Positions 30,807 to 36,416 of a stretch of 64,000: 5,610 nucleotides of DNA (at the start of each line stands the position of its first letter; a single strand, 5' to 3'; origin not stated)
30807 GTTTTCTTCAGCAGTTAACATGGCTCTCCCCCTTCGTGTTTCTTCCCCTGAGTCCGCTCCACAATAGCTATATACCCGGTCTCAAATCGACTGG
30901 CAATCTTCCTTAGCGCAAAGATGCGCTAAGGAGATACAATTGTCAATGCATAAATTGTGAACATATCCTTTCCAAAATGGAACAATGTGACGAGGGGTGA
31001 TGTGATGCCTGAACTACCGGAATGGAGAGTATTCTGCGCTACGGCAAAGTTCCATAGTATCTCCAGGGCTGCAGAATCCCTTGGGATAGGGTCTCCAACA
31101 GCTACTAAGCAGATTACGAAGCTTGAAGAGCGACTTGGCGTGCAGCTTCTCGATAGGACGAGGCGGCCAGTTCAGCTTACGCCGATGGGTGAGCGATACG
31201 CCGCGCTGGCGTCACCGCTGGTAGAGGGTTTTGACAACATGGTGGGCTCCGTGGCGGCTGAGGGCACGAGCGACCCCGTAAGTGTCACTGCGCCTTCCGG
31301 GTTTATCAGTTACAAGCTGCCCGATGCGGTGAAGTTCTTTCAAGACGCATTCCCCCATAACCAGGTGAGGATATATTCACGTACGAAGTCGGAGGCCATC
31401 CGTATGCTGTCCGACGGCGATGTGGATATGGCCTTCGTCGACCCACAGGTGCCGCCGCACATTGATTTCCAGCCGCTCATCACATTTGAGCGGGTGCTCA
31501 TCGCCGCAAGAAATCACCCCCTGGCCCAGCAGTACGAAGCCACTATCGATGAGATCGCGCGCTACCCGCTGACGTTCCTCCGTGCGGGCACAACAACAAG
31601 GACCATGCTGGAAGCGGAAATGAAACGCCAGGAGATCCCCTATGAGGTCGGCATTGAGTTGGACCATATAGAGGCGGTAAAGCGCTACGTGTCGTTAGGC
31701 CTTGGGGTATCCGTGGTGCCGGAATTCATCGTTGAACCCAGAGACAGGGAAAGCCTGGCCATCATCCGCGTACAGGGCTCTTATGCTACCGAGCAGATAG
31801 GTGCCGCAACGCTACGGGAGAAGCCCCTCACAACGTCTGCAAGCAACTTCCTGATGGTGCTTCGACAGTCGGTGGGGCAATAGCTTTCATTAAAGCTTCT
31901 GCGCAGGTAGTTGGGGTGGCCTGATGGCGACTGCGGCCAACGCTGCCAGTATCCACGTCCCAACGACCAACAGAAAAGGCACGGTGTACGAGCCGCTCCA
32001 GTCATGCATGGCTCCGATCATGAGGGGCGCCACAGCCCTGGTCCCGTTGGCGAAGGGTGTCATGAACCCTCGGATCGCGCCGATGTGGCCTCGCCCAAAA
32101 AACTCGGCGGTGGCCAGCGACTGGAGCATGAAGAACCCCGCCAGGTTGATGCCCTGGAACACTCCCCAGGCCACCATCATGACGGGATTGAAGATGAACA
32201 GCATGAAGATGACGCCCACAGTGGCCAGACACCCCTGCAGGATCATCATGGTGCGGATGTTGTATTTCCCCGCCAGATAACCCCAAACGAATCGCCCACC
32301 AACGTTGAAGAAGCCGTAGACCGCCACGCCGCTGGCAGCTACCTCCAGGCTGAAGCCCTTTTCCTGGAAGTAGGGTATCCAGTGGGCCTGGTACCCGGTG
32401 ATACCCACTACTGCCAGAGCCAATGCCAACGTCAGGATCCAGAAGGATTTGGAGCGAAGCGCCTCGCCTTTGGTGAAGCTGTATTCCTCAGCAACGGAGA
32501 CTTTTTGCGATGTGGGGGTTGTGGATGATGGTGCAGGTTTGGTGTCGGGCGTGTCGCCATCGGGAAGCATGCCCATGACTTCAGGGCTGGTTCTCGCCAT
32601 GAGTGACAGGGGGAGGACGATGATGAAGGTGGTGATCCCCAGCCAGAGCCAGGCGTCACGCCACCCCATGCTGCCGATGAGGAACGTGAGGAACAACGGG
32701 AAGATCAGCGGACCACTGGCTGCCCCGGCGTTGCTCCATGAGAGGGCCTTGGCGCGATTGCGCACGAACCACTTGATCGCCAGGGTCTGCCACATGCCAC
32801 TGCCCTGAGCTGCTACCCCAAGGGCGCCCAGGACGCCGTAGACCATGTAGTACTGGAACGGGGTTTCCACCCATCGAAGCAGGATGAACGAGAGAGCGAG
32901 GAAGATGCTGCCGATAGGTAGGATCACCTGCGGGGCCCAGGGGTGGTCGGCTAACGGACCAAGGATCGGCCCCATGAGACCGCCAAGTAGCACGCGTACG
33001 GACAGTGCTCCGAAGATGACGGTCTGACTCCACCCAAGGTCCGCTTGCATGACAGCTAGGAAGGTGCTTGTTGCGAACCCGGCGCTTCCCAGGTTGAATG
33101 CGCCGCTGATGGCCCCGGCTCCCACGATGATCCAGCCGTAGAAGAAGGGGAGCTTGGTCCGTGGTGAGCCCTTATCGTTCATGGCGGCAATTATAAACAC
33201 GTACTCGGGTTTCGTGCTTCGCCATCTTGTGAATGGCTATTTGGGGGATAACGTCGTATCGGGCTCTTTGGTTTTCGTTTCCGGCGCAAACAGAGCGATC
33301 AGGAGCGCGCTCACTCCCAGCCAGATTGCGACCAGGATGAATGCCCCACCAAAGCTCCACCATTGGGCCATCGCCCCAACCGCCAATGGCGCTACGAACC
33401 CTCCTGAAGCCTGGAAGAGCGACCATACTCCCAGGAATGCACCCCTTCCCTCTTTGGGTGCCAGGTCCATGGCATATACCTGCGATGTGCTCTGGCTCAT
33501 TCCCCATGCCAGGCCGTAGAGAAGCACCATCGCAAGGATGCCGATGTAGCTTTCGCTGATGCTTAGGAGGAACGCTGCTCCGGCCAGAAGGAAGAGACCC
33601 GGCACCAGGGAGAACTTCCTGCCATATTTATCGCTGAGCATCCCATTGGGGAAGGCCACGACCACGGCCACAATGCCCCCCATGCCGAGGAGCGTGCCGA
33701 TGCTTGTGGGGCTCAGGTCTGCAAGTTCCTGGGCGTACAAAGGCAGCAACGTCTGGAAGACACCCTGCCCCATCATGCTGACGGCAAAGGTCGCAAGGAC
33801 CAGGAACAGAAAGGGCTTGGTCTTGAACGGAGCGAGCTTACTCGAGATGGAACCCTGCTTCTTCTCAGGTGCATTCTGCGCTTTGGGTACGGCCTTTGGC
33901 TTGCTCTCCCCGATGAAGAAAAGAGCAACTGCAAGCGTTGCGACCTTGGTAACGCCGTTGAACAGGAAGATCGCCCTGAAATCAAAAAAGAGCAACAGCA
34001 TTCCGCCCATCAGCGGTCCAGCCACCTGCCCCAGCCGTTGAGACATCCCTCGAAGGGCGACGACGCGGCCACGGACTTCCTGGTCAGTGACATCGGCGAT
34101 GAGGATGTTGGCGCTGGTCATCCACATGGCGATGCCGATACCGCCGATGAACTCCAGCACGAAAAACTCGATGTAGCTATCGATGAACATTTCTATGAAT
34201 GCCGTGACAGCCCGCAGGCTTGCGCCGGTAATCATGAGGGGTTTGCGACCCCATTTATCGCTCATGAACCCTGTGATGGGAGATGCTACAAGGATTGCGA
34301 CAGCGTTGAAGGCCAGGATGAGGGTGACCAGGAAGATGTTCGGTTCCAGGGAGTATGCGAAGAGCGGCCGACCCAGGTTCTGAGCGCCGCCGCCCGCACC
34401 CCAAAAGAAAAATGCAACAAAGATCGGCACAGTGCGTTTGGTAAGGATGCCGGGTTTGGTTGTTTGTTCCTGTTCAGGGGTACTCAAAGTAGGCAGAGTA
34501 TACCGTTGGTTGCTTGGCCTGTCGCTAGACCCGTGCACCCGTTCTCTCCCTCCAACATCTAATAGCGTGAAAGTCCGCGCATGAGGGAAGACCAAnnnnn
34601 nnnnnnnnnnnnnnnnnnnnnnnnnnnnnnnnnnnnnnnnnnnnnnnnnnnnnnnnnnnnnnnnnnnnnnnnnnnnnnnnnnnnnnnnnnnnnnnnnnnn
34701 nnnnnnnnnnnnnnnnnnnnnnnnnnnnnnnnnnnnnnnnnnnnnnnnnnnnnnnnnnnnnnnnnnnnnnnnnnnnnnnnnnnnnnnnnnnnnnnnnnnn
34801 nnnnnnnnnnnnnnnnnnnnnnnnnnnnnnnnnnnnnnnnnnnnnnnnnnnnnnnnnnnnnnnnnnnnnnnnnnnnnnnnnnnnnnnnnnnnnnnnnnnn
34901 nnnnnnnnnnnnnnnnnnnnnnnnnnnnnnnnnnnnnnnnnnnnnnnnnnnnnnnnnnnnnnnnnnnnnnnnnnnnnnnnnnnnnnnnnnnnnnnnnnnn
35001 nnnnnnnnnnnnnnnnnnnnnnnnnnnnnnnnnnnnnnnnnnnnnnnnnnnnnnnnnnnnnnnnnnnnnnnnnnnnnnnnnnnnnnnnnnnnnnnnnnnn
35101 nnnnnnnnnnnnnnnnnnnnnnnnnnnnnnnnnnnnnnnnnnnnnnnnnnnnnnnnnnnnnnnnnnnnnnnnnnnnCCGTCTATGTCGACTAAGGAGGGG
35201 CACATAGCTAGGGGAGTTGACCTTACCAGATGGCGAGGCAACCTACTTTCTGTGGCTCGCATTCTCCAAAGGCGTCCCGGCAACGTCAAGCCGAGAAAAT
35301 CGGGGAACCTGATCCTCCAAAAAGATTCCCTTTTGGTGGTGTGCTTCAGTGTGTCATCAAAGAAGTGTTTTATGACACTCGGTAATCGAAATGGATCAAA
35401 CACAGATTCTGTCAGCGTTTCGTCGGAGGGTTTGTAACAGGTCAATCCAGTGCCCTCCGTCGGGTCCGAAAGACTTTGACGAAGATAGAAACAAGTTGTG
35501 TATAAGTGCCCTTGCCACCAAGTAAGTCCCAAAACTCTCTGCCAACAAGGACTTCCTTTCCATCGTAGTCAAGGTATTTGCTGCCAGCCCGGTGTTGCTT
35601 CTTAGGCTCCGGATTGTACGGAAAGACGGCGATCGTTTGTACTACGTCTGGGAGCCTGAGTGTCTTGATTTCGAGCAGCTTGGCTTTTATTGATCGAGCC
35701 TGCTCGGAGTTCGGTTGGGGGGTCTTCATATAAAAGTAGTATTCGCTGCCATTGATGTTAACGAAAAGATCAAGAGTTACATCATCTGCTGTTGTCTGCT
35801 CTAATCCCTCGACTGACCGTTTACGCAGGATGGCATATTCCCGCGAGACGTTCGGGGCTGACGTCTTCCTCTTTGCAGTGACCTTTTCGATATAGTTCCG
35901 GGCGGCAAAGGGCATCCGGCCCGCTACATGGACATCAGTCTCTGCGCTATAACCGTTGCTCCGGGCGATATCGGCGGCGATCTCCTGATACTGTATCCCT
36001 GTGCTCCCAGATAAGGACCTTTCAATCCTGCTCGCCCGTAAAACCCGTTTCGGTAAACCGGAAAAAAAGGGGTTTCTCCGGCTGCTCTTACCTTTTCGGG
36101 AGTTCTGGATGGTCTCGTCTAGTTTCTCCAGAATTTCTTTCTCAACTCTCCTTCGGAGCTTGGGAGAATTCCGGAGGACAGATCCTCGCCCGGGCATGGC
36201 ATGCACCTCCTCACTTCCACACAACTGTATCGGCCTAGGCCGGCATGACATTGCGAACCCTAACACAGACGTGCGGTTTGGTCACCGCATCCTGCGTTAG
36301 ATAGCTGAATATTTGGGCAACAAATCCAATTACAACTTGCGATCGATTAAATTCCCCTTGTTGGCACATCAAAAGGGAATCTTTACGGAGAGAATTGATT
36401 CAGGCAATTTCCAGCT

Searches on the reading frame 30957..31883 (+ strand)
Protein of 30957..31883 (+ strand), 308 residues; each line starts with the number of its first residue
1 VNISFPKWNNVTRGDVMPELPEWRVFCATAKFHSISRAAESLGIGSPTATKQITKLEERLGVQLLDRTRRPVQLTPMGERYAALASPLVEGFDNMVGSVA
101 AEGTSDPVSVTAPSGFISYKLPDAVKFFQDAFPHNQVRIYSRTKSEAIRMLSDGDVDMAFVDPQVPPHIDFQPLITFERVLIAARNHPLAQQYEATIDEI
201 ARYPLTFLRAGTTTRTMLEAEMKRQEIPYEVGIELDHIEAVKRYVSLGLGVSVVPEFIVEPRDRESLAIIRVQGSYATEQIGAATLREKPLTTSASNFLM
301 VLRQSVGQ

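Call 7: search_protein_families(library=pfam, proteins=[window:30957-31883:+])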
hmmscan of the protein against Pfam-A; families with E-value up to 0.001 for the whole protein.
window:30957-31883:+ (308 aa): 2 families
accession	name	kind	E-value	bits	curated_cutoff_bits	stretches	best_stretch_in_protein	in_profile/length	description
PF03466.25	LysR_substrate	-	1e-38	133.2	28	1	102-305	2-207/209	LysR substrate binding domain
PF00126.33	HTH_1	-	1e-18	67.4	26.6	1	23-79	4-60/60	Bacterial regulatory helix-turn-helix protein, lysR family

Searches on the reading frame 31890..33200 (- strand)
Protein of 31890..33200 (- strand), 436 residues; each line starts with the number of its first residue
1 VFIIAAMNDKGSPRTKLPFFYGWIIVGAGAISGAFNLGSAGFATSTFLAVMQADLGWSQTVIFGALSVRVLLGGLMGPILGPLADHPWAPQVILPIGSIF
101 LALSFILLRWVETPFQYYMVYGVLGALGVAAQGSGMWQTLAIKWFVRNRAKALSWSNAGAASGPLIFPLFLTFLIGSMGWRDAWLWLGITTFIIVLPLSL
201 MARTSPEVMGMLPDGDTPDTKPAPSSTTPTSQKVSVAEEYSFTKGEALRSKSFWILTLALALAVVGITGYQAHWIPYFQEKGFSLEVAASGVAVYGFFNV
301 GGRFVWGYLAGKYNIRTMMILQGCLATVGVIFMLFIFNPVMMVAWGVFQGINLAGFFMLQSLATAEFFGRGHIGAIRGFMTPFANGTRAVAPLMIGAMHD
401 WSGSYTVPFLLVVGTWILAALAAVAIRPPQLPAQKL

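Call 7: search_protein_families(library=pfam, proteins=[window:31890-33200:-])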
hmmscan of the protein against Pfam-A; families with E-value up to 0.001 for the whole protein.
window:31890-33200:- (436 aa): 1 family
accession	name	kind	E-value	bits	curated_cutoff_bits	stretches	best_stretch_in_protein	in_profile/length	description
PF07690.21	MFS_1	-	5e-29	101.7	33.4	1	34-338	5-290/347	Major Facilitator Superfamily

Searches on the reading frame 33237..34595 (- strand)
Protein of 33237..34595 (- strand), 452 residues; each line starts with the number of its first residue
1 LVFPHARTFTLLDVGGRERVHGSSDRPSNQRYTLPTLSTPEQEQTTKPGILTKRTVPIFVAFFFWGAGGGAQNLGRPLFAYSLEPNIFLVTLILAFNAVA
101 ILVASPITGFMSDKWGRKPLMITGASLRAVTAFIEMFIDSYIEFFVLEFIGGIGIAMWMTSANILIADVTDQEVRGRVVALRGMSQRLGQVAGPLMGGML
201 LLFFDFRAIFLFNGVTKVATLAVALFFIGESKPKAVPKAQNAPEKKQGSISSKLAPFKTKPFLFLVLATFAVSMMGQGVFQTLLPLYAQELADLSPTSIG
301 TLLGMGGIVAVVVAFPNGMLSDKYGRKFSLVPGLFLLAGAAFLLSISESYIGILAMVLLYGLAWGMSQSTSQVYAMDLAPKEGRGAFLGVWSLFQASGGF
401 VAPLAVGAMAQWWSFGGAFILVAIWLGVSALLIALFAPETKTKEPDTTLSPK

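Call 7: search_protein_families(library=pfam, proteins=[window:33237-34595:-])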
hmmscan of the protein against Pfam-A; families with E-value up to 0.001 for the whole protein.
window:33237-34595:- (452 aa): 4 families
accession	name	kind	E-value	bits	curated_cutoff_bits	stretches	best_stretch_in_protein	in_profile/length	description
PF07690.21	MFS_1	-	4.7e-72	243.2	33.4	2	59-403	2-347/347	Major Facilitator Superfamily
PF00083.30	Sugar_tr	-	7.2e-21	75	22.3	2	89-232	47-195/452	Sugar (and other) transporter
PF05977.19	MFS_3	-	3.5e-16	59.2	27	1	80-437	37-394/524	Transmembrane secretion effector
PF03209.21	PUCC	-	3.1e-11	43.4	21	1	146-410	93-360/401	PUCC protein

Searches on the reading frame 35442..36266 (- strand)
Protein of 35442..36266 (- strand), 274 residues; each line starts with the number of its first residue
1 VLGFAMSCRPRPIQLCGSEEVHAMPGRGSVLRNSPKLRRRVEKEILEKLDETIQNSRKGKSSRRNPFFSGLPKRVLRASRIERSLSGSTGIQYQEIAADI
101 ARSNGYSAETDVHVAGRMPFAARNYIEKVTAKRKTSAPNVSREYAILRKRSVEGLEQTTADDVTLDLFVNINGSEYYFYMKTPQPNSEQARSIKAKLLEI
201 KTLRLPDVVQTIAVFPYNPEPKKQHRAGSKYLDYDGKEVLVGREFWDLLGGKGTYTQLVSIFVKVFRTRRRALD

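Call 8: search_protein_families(library=pfam, proteins=[window:35442-36266:-])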
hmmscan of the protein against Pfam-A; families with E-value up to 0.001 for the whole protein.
window:35442-36266:- (274 aa): 1 family
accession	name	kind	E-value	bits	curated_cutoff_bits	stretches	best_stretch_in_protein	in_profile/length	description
PF09520.16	RE_TdeIII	-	3.7e-37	128.7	27.2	1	37-265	4-241/242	Type II restriction endonuclease, TdeIII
